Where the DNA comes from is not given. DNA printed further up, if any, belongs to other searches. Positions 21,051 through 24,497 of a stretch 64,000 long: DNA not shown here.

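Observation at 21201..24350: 1049-aa anchored protein with a Lys-rich coiled coil, a PEPDPDP linker and an ~800-aa uncharacterised domain, diverging from a B12-rSAM gene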

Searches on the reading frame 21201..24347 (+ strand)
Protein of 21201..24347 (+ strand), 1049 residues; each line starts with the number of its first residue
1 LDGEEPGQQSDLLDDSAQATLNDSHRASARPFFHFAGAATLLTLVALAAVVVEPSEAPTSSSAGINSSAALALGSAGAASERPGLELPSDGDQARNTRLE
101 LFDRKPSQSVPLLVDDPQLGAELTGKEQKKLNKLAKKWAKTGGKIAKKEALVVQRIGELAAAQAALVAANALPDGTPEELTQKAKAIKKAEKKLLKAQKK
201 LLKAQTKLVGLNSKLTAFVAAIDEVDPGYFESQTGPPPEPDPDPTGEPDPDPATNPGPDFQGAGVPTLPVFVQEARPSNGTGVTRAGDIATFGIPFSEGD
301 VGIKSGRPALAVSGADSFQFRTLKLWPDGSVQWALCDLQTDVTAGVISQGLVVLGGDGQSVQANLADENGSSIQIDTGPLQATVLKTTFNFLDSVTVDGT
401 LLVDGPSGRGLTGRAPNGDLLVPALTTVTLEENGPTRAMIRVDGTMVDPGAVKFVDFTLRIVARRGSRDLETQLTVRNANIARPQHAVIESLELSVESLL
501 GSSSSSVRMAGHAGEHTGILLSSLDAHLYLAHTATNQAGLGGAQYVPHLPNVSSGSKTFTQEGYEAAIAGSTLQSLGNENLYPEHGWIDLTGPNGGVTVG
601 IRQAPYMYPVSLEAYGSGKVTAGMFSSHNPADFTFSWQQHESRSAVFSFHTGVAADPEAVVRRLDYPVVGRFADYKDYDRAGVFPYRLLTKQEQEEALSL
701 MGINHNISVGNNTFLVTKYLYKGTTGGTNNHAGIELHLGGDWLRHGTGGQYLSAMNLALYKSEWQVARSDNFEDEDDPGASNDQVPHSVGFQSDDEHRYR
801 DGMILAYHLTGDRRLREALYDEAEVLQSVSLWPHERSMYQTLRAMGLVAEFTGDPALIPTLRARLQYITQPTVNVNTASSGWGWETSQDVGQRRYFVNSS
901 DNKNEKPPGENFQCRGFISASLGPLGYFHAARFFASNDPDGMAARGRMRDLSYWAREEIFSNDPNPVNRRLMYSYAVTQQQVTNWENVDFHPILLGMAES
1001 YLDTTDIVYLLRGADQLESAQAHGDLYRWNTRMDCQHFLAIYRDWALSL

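Call 5: search_protein_families(library=pfam, proteins=[window:21201-24347:+], max_evalue=0.01)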
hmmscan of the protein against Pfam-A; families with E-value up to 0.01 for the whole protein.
window:21201-24347:+ (1049 aa): 3 families
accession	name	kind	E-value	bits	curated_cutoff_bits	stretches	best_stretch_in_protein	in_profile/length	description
PF21345.3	PcRGLX_2nd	-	1.6e-06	27.9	23.5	1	368-478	5-124/360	PcRGLX-like protein central beta sandwich domain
PF19501.5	PcRGLX_1st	-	4.7e-05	23.6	22.1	1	290-334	19-64/83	PcRGLX-like N-terminal RIFT barrel domain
PF13339.11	AATF-Che1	-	0.0008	20.4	24.7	1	162-213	25-80/137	Apoptosis antagonizing transcription factor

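Call 6: search_solved_structures(query=window:21201-24347:+, max_evalue=1)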
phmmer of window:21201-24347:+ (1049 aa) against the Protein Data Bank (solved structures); distinct sequences matched with E-value up to 1: 0.

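Call 7: find_homologous_proteins(query=window:21201-24347:+, max_evalue=0.001)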
Query window:21201-24347:+ (1049 aa): 48 proteins with E <= 0.001 among 8000 candidates.
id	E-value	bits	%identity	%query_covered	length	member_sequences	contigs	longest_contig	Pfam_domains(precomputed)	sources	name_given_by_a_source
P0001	0.0e+0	2393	100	100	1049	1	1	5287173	PF21345.4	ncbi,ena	-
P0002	0.0e+0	1261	59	89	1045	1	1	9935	PF19501.6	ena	-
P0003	2.1e-282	957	50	87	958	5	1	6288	-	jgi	-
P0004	1.1e-276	939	50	88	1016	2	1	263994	PF21345.4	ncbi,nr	ncbi:MAG: hypothetical protein H6825_04000 [Planctomycetes bacterium]|nr:hypothetical protein [Planc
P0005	1.5e-275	935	52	80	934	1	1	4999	-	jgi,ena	-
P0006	5.1e-266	903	47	83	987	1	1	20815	PF19501.6,PF21345.4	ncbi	-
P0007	9.5e-264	896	46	90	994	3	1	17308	PF19501.6,PF21345.4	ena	-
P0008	4.7e-263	893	50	88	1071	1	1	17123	PF21345.4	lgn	-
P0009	1.3e-262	892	48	84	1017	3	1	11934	PF19501.6,PF21345.4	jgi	jgi:hypothetical protein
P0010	6.2e-258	877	47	88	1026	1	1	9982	PF19501.6,PF21345.4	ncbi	-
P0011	2.2e-256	871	47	91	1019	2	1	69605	PF19501.6,PF21345.4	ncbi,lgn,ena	-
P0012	1.5e-255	869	45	92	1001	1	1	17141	PF19501.6,PF21345.4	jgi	jgi:hypothetical protein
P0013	1.7e-252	859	51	75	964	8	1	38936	PF19501.6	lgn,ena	-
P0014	1.8e-252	858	50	76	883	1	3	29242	PF19501.6,PF21345.4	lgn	-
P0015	4.9e-252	857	46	91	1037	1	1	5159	PF21345.4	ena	-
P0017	1.9e-251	855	46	87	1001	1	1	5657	PF21345.4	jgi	-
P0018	1.4e-249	849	50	76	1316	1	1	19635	PF19501.6,PF21345.4,PF07691.18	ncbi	-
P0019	2.0e-241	822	49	75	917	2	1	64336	PF19501.6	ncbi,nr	ncbi:MAG: hypothetical protein H6825_13525 [Planctomycetes bacterium]|nr:hypothetical protein [Planc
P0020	3.8e-238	811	49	74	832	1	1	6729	PF21345.4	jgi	-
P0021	1.3e-237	809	48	75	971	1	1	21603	PF19501.6,PF21345.4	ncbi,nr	ncbi:MAG TPA: hypothetical protein VFY71_11280 [Planctomycetota bacterium]|nr:hypothetical protein [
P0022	2.9e-236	805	44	89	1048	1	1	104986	PF21345.4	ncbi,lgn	-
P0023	9.6e-234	796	49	74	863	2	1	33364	PF21345.4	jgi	jgi:hypothetical protein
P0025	8.3e-220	750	46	77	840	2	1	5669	PF21345.4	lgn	-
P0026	3.9e-219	748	42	88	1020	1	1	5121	PF21345.4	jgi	jgi:YetA-like protein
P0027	8.2e-210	717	46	75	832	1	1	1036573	PF19501.6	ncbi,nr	ncbi:MAG: hypothetical protein DHS20C15_25380 [Planctomycetota bacterium]|nr:MAG: hypothetical prote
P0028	2.9e-208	712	41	90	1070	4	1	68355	PF19501.6,PF21345.4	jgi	-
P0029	1.6e-205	703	45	75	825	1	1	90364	PF21345.4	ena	-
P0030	2.0e-205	703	44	76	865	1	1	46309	PF21345.4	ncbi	-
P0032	1.6e-200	686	45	75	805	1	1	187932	PF21345.4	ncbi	ncbi:MAG: hypothetical protein ACT4PU_05410 [Planctomycetota bacterium]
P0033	4.5e-193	662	43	74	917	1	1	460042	PF21345.4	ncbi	ncbi:MAG: hypothetical protein ACT4PU_03150 [Planctomycetota bacterium]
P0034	3.9e-191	655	44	74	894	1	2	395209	PF19501.6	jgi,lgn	-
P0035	8.4e-188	644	43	74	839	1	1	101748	-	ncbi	-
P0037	3.1e-172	593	40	76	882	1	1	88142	PF21345.4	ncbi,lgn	-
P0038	1.2e-163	564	44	62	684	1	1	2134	PF21345.4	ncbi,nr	ncbi:MAG TPA: hypothetical protein VFD43_02460, partial [Planctomycetota bacterium]|nr:hypothetical 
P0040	9.9e-62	227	30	55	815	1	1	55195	PF19501.6,PF21345.4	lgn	-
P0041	1.6e-58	216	30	54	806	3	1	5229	PF21345.4,PF07470.20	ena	-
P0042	9.4e-52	194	27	75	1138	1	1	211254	PF21345.4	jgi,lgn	-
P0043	3.9e-51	192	30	56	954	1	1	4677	PF21345.4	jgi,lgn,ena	-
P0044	1.9e-13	67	33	22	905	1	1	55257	PF19501.6,PF21345.4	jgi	jgi:hypothetical protein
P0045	2.9e-11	60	27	33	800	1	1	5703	PF19501.6,PF21345.4,PF07944.19,PF21346.4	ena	-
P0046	1.0e-9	55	33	19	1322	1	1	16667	PF21345.4,PF21346.4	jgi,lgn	-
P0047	3.7e-6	43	28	24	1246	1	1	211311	PF19501.6,PF21345.4,PF21346.4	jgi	jgi:hypothetical protein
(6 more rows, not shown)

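Call 8: search_protein_families(library=ncbifam, proteins=[window:21201-24347:+], max_evalue=0.01)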
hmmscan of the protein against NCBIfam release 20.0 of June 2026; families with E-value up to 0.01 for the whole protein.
window:21201-24347:+ (1049 aa): 0 families

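Call 13: find_encoding_contigs(protein=P0004, flank=10000, max_places=2)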
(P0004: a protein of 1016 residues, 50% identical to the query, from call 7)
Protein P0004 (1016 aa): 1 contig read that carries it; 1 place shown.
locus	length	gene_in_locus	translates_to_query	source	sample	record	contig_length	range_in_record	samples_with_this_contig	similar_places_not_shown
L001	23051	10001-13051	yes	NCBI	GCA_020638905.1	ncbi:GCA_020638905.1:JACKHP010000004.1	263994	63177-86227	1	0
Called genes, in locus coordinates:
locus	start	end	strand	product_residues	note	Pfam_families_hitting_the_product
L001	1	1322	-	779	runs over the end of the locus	PF07607:DUF1570 (faint)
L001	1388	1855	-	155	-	PF18291:HU-HIG, PF00216:Bac_DNA_binding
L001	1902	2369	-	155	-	PF02580:Tyr_Deacylase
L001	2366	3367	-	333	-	PF00579:tRNA-synt_1b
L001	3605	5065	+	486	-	-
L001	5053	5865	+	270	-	PF02405:MlaE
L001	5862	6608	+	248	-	PF00005:ABC_tran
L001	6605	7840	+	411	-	PF02470:MlaD (weak), PF28544:Helical_needle (faint)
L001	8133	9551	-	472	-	PF02310:B12-binding, PF04055:Radical_SAM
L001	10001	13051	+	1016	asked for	PF21345:PcRGLX_2nd (weak)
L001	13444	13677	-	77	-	-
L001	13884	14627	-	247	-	PF01209:Ubie_methyltran, PF13489:Methyltransf_23, PF13847:Methyltransf_31, PF08241:Methyltransf_11, PF08242:Methyltransf_12, PF13649:Methyltransf_25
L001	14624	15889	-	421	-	PF00953:Glycos_transf_4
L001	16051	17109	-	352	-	PF01522:Polysacc_deac_1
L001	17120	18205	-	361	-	PF13527:Acetyltransf_9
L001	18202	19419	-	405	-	-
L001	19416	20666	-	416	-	PF13477:Glyco_trans_4_2 (weak), PF13439:Glyco_transf_4, PF13579:Glyco_trans_4_4, PF20706:GT4-conflict, PF00534:Glycos_transf_1, PF13692:Glyco_trans_1_4, PF13524:Glyco_trans_1_2 (weak)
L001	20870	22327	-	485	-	PF02310:B12-binding, PF04055:Radical_SAM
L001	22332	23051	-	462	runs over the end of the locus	PF01554:MatE, PF01943:Polysacc_synt, PF13440:Polysacc_synt_3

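Call 17: find_encoding_contigs(protein=P0033, flank=10000, max_places=1)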
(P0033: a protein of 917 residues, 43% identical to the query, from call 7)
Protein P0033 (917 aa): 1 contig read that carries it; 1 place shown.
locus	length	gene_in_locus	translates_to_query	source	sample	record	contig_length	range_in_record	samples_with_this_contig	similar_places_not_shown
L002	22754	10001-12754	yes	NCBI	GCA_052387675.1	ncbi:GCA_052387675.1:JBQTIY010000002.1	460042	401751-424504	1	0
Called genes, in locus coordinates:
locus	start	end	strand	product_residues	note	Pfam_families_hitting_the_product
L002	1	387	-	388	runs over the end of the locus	PF01264:Chorismate_synt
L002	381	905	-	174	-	PF00072:Response_reg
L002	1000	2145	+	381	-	PF01053:Cys_Met_Meta_PP, PF00155:Aminotran_1_2 (weak)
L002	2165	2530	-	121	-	PF18291:HU-HIG, PF00216:Bac_DNA_binding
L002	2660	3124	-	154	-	PF02580:Tyr_Deacylase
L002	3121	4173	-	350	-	PF00579:tRNA-synt_1b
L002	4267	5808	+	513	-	-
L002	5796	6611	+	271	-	PF02405:MlaE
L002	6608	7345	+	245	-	PF00005:ABC_tran, PF13304:AAA_21 (faint)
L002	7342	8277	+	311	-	PF02470:MlaD (weak), PF28544:Helical_needle (faint)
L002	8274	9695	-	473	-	PF02310:B12-binding, PF04055:Radical_SAM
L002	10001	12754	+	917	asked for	PF21345:PcRGLX_2nd (weak)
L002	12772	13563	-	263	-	PF01209:Ubie_methyltran, PF13489:Methyltransf_23, PF13649:Methyltransf_25, PF13847:Methyltransf_31, PF08241:Methyltransf_11, PF08242:Methyltransf_12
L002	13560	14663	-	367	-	PF00953:Glycos_transf_4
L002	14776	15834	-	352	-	PF01522:Polysacc_deac_1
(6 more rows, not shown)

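Call 18: find_encoding_contigs(protein=P0022, flank=10000, max_places=1)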
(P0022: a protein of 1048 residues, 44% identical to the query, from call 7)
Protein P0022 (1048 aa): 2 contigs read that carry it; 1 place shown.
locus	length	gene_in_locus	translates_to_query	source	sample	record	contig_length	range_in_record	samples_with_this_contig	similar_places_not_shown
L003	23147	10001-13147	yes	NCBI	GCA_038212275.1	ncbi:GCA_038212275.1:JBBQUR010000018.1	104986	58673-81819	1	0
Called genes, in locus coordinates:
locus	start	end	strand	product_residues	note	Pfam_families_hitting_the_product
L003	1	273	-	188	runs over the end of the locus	PF02357:NusG, PF00467:KOW (weak)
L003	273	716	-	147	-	PF00584:SecE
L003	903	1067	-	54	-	PF00471:Ribosomal_L33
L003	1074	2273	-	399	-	PF00009:GTP_EFTU, PF03144:GTP_EFTU_D2, PF03143:GTP_EFTU_D3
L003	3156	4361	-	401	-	PF01264:Chorismate_synt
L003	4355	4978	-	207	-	PF00072:Response_reg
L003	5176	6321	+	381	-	PF01053:Cys_Met_Meta_PP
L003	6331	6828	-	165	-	PF18291:HU-HIG, PF00216:Bac_DNA_binding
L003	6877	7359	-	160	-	PF02580:Tyr_Deacylase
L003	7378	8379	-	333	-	PF00579:tRNA-synt_1b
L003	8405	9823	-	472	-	PF02310:B12-binding, PF04055:Radical_SAM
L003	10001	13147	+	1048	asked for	PF21345:PcRGLX_2nd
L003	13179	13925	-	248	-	PF01209:Ubie_methyltran, PF13489:Methyltransf_23, PF13847:Methyltransf_31, PF08241:Methyltransf_11, PF08242:Methyltransf_12, PF13649:Methyltransf_25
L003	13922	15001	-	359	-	PF00953:Glycos_transf_4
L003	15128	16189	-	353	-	PF01522:Polysacc_deac_1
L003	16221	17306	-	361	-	PF13527:Acetyltransf_9 (weak)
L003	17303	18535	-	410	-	-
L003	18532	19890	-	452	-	PF13439:Glyco_transf_4, PF13579:Glyco_trans_4_4, PF20706:GT4-conflict (weak), PF00534:Glycos_transf_1, PF13692:Glyco_trans_1_4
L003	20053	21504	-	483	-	PF02310:B12-binding, PF04055:Radical_SAM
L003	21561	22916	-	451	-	PF01943:Polysacc_synt, PF01554:MatE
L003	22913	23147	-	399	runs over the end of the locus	PF13439:Glyco_transf_4, PF13579:Glyco_trans_4_4, PF00534:Glycos_transf_1, PF13692:Glyco_trans_1_4, PF13524:Glyco_trans_1_2 (weak)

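Call 28: find_encoding_contigs(protein=P0001, flank=1000, max_places=2)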
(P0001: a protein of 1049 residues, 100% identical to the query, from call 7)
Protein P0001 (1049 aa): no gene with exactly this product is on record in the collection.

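Call 30: list_cluster_members(proteins=[P0001, P0002, P0026])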
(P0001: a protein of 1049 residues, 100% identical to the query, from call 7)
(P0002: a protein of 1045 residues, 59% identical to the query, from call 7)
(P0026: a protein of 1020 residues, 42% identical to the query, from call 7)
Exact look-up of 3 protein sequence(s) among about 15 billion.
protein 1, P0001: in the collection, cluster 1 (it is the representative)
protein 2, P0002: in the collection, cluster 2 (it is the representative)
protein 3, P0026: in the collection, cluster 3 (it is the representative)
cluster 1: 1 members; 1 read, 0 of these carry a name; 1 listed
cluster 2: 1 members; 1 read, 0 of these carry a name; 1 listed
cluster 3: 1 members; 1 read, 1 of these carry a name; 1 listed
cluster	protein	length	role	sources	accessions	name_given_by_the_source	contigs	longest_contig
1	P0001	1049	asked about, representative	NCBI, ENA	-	-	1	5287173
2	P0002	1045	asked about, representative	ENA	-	-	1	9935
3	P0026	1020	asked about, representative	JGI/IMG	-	YetA-like protein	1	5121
